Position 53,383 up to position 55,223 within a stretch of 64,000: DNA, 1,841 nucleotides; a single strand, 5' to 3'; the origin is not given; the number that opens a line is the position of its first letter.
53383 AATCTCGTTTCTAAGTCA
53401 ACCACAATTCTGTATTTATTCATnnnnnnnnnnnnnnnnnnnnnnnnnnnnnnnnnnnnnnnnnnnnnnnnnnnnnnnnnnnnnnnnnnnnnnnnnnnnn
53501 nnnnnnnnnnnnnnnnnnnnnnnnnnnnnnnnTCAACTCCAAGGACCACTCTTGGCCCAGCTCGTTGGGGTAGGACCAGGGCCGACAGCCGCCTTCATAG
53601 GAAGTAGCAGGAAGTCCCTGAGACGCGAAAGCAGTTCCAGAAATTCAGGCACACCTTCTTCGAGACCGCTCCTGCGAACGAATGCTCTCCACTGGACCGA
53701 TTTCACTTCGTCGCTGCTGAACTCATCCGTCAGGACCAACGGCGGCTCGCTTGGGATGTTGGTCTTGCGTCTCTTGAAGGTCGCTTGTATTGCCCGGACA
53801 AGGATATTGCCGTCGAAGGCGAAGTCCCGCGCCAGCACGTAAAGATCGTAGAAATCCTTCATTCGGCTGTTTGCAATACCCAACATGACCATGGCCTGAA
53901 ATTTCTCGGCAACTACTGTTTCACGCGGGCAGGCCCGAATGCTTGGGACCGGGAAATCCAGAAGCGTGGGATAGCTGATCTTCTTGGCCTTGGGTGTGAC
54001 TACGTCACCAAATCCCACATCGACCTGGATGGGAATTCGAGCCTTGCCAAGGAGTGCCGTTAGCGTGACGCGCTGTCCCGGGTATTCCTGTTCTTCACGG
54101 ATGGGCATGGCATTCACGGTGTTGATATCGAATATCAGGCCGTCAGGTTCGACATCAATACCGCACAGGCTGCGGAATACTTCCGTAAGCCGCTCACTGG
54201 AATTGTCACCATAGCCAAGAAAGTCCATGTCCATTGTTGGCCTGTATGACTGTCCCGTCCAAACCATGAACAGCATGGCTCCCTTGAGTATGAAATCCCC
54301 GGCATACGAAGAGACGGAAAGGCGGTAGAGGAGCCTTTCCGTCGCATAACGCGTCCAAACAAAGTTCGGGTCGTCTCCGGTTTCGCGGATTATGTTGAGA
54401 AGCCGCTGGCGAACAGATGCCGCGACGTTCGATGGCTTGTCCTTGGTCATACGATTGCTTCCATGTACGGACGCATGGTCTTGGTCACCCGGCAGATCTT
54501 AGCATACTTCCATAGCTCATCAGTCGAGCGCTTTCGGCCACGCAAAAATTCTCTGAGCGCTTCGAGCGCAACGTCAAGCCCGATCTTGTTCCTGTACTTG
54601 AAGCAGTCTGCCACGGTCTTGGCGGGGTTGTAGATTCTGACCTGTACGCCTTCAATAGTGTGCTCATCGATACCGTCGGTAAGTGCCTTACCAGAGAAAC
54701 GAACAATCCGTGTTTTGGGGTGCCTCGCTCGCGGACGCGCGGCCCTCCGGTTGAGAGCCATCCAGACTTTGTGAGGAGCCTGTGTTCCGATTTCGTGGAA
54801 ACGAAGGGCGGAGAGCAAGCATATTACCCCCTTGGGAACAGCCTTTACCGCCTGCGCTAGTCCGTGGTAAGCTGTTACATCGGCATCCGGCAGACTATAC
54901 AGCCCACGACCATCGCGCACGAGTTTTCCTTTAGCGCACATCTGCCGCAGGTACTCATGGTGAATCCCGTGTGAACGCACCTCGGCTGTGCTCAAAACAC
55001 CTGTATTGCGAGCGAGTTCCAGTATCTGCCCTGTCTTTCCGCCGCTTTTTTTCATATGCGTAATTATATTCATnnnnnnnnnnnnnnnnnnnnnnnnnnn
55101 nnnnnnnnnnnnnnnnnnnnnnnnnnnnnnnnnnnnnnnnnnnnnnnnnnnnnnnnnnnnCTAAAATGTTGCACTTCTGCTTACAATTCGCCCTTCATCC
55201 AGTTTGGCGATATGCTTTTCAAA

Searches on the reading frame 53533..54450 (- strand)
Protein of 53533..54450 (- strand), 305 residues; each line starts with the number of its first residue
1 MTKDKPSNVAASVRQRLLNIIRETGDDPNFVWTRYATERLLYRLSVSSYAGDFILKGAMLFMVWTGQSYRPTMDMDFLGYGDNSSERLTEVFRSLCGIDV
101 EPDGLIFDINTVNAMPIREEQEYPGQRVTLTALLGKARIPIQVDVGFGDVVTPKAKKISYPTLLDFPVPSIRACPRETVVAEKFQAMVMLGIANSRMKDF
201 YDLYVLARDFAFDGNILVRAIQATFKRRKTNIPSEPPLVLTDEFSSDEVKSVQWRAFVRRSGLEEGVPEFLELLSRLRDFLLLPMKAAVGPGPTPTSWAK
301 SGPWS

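Call 3: search_protein_families(library=pfam, proteins=[window:53533-54450:-], max_evalue=1)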
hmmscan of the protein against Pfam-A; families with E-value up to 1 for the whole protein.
window:53533-54450:- (305 aa): 1 family
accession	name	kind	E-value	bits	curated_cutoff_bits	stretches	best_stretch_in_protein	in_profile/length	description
PF08843.17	AbiEii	-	1.3e-49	169.8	22.5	1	39-274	1-236/238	Nucleotidyl transferase AbiEii toxin, Type IV TA system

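Call 4: search_protein_families(library=padloc, proteins=[window:53533-54450:-], max_evalue=1)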
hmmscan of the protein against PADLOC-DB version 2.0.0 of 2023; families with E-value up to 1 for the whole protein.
window:53533-54450:- (305 aa): 22 families
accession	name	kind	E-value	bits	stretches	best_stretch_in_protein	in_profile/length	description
PDLC02312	AbiEii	-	1.2e-118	393.6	1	3-305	2-298/299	AbiEii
PDLC02288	AbiEii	-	8e-98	324.9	1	7-287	8-275/294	AbiEii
PDLC02319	AbiEii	-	3.7e-41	139.4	1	39-269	5-223/241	AbiEii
PDLC02291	AbiEii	-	3.4e-40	136.3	1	4-237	10-230/310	AbiEii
PDLC02326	AbiEii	-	8.6e-32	107.9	1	11-144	5-132/133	AbiEii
PDLC02320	AbiEii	-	1.4e-19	68.5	1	144-267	1-126/147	AbiEii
PDLC02314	AbiEii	-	5.2e-17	60.1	1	4-235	4-231/290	AbiEii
PDLC02310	AbiEii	-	2.8e-12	44.6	1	24-213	13-196/265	AbiEii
PDLC02300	AbiEii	-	6.1e-11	40.3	1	34-272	22-247/259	AbiEii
PDLC02308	AbiEii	-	1.2e-09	36.3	1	36-226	14-207/279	AbiEii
PDLC02304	AbiEii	-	3.2e-09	35.1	1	28-233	18-214/260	AbiEii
PDLC02329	AbiEii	-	1.3e-08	32.5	1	33-231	36-233/294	AbiEii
PDLC02309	AbiEii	-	7e-07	26.7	1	34-228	76-270/410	AbiEii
PDLC02306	AbiEii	-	2.4e-06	25.4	1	33-280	20-274/280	AbiEii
PDLC02318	AbiEii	-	2e-05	22.1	1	39-220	28-195/280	AbiEii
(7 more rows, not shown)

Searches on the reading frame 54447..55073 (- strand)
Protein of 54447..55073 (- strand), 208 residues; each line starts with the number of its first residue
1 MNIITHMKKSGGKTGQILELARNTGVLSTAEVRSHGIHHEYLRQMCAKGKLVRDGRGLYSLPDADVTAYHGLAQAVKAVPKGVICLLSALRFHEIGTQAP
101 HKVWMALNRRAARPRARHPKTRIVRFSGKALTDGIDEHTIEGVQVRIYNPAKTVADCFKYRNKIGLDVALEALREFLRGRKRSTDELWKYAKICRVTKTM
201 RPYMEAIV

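Call 3: search_protein_families(library=pfam, proteins=[window:54447-55073:-], max_evalue=1)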
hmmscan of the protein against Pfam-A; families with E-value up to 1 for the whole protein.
window:54447-55073:- (208 aa): 3 families
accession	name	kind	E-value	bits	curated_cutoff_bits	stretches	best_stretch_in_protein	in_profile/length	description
PF13338.12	AbiEi_4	-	1.4e-10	41.5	25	1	16-62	2-49/49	Transcriptional regulator, AbiEi antitoxin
PF17194.10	AbiEi_3_N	-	0.0079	16.7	26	1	25-76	16-67/93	Transcriptional regulator, AbiEi antitoxin N-terminal domain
PF06061.16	Baculo_ME53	-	0.12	11.9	25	1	10-56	172-217/343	Baculoviridae ME53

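Call 4: search_protein_families(library=padloc, proteins=[window:54447-55073:-], max_evalue=1)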
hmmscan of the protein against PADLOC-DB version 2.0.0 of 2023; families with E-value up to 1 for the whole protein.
window:54447-55073:- (208 aa): 29 families (the best 25 are shown)
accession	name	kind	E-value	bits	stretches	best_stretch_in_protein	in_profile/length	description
PDLC02265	AbiEi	-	4.6e-84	279.1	1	15-207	5-197/198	AbiEi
PDLC02283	AbiEi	-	4.6e-81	269.4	1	13-207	6-200/201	AbiEi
PDLC02225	AbiEi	-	1.7e-64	215.2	1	13-207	6-194/198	AbiEi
PDLC02239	AbiEi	-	9.9e-37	124.6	1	27-207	12-193/195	AbiEi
PDLC02275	AbiEi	-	1.3e-36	124.4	1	20-208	6-184/184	AbiEi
PDLC02263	AbiEi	-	4.9e-33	113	1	13-206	49-243/244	AbiEi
PDLC02245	AbiEi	-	6.8e-30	102.2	1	20-208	6-194/194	AbiEi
PDLC02254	AbiEi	-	1.8e-26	91.1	1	24-204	15-192/197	AbiEi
PDLC02248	AbiEi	-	2.1e-25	87.6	1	19-204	10-194/198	AbiEi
PDLC02228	AbiEi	-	5.6e-18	63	1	15-171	28-172/216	AbiEi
PDLC02267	AbiEi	-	1.6e-13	48.6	1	38-194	37-185/252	AbiEi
PDLC02256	AbiEi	-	3.9e-13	47.7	1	17-136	7-127/174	AbiEi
PDLC02249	AbiEi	-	7.3e-13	46.7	1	17-192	8-174/184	AbiEi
PDLC02238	AbiEi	-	1.5e-11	42.5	1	41-178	17-148/180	AbiEi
PDLC02260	AbiEi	-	6.9e-10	36.9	1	21-115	12-107/131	AbiEi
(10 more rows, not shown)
